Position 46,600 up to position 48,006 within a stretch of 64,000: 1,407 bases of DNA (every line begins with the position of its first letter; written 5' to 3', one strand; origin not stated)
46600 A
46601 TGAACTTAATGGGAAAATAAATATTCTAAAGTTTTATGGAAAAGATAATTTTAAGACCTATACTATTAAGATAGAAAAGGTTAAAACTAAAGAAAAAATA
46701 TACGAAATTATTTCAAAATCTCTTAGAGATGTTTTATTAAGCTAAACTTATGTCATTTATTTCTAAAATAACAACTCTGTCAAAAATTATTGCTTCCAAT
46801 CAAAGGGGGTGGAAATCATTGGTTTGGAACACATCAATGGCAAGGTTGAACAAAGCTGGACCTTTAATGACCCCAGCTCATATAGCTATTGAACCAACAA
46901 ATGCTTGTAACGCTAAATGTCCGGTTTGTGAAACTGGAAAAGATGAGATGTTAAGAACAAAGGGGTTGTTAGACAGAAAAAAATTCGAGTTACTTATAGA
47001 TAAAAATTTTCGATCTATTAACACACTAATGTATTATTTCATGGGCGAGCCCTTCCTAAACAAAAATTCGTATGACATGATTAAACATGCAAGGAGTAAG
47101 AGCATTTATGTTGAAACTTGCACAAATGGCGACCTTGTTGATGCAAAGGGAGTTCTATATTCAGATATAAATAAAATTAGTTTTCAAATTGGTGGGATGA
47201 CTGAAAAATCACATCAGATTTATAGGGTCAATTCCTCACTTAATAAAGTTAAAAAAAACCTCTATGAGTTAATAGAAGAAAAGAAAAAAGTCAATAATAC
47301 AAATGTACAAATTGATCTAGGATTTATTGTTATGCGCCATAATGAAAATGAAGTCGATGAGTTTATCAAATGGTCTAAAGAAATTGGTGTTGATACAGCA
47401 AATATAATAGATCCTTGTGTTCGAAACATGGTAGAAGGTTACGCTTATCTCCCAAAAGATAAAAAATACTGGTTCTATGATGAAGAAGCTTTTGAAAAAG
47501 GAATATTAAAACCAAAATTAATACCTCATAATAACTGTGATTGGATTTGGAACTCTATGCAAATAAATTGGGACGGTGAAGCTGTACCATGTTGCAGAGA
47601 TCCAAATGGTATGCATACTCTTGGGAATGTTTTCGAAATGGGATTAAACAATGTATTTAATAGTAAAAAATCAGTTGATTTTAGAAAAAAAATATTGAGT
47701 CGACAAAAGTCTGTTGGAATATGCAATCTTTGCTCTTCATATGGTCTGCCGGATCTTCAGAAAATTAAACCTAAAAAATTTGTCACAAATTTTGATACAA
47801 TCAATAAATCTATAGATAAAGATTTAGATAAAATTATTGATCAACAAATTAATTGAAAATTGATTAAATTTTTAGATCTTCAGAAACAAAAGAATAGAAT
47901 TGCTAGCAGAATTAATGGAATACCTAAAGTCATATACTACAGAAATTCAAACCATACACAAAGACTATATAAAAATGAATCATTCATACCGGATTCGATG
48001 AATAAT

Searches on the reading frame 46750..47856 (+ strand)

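Call 57: search_protein_families(library=pfam, proteins=[window:46750-47856:+], max_evalue=0.00001)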
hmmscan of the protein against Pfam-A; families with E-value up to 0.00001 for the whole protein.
window:46750-47856:+ (368 aa): 2 families
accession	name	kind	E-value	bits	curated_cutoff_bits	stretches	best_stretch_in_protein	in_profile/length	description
PF13186.11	SPASM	-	2.1e-13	50.8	21.5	1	263-328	1-66/67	Iron-sulfur cluster-binding domain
PF04055.27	Radical_SAM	-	2.2e-08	34.9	29.5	1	47-207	1-164/166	Radical SAM superfamily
